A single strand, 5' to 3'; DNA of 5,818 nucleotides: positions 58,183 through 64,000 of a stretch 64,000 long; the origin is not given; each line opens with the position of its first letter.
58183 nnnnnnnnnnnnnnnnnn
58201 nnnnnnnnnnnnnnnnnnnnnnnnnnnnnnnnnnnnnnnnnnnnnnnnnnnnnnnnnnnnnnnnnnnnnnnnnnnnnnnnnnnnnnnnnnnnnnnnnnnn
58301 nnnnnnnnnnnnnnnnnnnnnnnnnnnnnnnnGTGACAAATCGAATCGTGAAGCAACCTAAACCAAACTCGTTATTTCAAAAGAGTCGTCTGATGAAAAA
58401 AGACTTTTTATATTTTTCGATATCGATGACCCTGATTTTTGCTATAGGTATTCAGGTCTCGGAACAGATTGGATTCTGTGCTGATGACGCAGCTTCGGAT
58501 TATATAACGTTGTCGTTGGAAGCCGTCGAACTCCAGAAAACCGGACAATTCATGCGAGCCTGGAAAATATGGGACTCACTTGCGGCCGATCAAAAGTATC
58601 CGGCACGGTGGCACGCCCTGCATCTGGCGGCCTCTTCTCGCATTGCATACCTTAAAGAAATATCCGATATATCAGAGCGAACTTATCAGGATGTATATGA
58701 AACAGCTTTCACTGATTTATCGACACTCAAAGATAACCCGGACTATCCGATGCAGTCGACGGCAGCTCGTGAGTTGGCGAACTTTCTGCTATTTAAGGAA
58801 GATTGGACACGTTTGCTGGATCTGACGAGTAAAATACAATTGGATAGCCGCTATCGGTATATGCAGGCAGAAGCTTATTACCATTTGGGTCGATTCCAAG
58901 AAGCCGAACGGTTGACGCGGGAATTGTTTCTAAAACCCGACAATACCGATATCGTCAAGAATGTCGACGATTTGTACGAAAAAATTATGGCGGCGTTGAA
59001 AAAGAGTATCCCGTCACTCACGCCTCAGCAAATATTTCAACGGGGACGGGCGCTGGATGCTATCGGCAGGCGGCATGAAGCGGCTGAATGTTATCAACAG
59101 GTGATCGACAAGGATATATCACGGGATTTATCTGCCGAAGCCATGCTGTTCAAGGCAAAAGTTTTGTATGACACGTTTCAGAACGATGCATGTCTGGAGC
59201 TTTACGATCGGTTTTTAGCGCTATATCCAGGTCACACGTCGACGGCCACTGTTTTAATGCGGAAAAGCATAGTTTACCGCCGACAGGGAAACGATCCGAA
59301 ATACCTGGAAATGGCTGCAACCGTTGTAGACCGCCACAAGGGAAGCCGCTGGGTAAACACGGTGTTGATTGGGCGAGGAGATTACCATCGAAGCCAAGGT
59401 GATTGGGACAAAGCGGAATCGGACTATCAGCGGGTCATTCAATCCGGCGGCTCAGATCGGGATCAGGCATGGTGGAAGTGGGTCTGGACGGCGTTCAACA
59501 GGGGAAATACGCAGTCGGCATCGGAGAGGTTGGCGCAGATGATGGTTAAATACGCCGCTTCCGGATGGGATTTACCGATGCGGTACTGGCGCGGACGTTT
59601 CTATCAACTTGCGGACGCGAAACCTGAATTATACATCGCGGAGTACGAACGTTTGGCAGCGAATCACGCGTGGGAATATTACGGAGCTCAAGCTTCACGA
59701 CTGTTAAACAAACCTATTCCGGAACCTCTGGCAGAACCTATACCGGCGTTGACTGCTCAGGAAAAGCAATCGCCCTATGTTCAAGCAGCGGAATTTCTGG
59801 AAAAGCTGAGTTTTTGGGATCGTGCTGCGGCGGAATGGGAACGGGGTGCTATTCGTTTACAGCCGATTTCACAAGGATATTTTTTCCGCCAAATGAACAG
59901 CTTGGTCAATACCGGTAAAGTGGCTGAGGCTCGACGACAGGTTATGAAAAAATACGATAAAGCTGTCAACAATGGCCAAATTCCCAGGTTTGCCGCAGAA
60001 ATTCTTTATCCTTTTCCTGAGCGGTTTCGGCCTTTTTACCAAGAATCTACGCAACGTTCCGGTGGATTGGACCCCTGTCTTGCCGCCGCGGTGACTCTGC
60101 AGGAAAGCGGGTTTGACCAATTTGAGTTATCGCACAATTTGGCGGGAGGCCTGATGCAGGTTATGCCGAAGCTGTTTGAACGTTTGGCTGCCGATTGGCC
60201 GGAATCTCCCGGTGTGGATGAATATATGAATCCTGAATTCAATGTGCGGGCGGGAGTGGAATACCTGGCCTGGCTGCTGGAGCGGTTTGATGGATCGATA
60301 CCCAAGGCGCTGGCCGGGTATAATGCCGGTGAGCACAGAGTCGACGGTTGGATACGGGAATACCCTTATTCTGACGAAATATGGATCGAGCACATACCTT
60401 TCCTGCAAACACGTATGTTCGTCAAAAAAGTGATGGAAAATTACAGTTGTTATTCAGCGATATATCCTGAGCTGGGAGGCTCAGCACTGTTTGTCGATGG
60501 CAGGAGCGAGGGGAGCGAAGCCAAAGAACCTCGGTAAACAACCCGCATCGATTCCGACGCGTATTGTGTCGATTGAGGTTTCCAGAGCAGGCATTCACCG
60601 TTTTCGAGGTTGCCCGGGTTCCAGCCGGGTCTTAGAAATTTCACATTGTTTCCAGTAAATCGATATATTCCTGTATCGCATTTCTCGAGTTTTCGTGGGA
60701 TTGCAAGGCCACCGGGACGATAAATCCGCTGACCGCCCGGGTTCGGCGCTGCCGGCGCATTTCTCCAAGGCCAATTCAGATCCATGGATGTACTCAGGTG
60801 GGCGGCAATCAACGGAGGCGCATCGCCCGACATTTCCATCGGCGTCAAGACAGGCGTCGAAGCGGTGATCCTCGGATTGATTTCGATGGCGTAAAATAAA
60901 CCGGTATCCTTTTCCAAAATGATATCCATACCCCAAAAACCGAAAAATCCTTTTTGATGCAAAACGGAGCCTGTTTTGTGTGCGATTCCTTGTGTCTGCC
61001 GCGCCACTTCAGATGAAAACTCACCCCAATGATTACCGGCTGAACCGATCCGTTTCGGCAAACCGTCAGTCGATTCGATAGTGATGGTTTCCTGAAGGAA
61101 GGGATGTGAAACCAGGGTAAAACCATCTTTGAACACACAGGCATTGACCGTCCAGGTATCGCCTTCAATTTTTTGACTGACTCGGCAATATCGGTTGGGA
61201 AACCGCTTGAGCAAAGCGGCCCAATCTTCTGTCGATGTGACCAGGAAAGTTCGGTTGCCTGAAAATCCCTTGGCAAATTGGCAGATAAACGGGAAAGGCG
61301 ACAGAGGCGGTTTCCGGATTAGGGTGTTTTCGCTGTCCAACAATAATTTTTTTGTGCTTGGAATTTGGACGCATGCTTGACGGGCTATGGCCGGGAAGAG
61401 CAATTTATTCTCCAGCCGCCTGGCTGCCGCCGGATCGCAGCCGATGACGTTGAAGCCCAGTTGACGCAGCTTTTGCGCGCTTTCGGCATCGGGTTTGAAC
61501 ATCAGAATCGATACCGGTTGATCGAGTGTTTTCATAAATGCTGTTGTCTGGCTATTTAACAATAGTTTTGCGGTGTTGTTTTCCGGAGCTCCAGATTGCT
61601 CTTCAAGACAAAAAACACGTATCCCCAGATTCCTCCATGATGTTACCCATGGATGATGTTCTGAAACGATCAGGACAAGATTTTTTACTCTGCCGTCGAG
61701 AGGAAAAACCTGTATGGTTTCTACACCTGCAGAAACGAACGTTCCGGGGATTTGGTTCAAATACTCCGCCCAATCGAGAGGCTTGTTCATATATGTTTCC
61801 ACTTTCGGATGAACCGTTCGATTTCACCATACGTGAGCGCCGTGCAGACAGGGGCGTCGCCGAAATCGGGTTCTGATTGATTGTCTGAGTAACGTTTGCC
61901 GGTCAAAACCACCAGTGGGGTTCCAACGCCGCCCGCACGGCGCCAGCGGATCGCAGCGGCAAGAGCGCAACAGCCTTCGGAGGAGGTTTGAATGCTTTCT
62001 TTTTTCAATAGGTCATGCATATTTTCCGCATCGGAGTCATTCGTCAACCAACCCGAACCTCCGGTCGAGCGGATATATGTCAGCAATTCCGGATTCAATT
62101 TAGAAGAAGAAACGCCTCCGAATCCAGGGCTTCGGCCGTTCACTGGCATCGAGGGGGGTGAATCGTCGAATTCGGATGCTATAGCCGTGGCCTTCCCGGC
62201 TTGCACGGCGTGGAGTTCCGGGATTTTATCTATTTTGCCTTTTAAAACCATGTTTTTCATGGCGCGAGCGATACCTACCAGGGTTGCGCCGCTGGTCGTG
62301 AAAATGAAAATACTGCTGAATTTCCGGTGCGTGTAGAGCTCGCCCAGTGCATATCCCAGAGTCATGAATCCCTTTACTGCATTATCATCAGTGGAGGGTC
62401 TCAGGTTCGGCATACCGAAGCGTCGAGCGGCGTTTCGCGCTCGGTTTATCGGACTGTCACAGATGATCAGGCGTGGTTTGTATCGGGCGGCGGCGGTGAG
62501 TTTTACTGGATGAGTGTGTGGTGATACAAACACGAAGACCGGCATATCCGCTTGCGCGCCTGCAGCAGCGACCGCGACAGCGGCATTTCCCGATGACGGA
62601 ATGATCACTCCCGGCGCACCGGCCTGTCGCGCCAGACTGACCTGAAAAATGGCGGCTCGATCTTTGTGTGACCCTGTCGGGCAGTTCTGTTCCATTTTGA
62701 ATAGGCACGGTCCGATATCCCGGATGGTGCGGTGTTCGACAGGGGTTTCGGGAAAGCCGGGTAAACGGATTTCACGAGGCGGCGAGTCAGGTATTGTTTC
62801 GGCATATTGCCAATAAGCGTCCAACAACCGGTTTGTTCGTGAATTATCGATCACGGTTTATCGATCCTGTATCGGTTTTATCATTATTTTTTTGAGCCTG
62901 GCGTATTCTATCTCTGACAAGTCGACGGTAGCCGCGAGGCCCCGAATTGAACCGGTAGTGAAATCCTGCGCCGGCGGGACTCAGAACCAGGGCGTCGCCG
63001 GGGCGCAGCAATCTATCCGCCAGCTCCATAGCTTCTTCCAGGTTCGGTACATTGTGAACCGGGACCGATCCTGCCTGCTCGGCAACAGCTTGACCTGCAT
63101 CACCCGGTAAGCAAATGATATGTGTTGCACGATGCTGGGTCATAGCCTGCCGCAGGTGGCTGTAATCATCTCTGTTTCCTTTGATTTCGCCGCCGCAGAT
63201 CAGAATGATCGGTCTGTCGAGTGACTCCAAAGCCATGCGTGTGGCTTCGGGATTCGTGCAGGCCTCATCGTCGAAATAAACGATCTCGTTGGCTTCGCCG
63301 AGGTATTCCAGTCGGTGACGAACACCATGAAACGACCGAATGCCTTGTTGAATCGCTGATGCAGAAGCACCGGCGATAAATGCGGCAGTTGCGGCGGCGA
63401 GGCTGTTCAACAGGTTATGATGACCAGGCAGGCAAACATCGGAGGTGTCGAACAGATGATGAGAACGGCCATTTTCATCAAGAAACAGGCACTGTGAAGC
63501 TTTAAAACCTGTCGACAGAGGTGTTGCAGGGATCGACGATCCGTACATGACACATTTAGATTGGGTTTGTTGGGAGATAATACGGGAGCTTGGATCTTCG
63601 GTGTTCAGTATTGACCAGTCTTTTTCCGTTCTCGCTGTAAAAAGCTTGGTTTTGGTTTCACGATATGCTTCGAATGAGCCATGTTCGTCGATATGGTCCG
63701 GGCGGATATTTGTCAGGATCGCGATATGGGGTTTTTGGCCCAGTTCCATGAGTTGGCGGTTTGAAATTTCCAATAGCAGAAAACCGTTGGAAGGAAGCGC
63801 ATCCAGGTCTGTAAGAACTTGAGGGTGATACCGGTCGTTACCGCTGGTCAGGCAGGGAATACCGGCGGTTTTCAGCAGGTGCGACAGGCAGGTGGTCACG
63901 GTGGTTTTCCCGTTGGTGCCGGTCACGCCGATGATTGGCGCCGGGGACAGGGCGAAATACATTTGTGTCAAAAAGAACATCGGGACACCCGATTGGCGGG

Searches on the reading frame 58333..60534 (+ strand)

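Call 16: search_protein_families(library=pfam, proteins=[window:58333-60534:+], max_evalue=0.001)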
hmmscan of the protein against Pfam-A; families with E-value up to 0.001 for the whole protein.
window:58333-60534:+ (734 aa): 10 families
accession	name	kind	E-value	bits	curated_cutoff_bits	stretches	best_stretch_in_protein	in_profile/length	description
PF01464.25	SLT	-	9.5e-22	77.2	21.3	1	574-677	7-108/117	Transglycosylase SLT domain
PF07719.23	TPR_2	-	1.5e-14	53.2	27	0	344-370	3-29/34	Tetratricopeptide repeat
PF13424.12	TPR_12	-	1.4e-11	44.8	30.1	0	268-321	3-61/77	Tetratricopeptide repeat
PF13432.12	TPR_16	-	4.2e-10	40.3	32.7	1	236-300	2-63/65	Tetratricopeptide repeat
PF13174.12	TPR_6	-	2.3e-09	37.7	26.3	0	235-260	4-29/33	Tetratricopeptide repeat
PF00515.34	TPR_1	-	1.4e-08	34.6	27.8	0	345-370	4-29/34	Tetratricopeptide repeat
PF13428.12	TPR_14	-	1.5e-08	34.9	23.5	0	345-376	4-35/44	Tetratricopeptide repeat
PF13181.12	TPR_8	-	4.9e-06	26.7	25.7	0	235-258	5-28/34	Tetratricopeptide repeat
PF13176.12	TPR_7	-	8.7e-06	25.9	27.9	0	238-261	6-31/36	Tetratricopeptide repeat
PF14559.12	TPR_19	-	0.00053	20.7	25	0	178-199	31-52/68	Tetratricopeptide repeat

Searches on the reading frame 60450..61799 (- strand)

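Call 16: search_protein_families(library=pfam, proteins=[window:60450-61799:-], max_evalue=0.001)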
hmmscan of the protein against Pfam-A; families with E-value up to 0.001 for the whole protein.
window:60450-61799:- (449 aa): 1 family
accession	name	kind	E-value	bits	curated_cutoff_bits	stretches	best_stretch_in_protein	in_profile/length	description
PF02655.19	ATP-grasp_3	-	7.2e-06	26.6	23.2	1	168-314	31-160/160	ATP-grasp domain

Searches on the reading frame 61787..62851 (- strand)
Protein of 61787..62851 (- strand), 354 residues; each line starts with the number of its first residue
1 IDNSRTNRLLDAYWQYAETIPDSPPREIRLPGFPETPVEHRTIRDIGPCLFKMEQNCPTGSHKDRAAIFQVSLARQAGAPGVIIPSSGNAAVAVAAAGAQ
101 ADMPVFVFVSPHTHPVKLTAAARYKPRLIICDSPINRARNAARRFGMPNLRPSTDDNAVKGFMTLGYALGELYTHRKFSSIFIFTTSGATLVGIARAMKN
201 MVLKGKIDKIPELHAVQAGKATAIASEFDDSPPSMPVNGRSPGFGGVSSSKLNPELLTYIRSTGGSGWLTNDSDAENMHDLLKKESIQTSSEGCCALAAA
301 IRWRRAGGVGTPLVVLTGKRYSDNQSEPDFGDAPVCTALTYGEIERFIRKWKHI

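Call 16: search_protein_families(library=pfam, proteins=[window:61787-62851:-], max_evalue=0.001)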
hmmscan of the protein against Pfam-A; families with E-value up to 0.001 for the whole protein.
window:61787-62851:- (354 aa): 1 family
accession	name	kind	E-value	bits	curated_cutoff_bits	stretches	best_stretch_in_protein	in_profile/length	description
PF00291.31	PALP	-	6.3e-34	118.1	35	1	48-318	23-295/295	Pyridoxal-phosphate dependent enzyme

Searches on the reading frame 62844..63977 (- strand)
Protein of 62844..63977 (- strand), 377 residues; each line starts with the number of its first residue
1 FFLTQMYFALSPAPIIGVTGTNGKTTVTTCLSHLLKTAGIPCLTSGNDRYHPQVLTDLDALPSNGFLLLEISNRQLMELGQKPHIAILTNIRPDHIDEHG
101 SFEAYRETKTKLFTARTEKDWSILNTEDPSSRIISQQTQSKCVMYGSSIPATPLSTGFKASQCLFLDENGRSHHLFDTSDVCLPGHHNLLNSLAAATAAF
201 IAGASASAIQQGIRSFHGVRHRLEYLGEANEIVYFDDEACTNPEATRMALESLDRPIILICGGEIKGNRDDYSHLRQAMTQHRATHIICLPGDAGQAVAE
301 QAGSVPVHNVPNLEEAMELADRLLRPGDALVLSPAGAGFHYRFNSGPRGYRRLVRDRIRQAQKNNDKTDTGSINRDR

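Call 87: search_protein_families(library=pfam, proteins=[window:62844-63977:-], max_evalue=0.0001)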
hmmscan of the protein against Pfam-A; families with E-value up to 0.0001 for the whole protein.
window:62844-63977:- (377 aa): 2 families
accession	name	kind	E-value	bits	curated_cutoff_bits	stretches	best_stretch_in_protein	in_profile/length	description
PF08245.18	Mur_ligase_M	-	4.3e-30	105.6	24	1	18-199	1-200/200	Mur ligase middle domain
PF02875.26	Mur_ligase_C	-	4.8e-12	47.2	28.4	1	221-336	1-127/127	Mur ligase, glutamate ligase domain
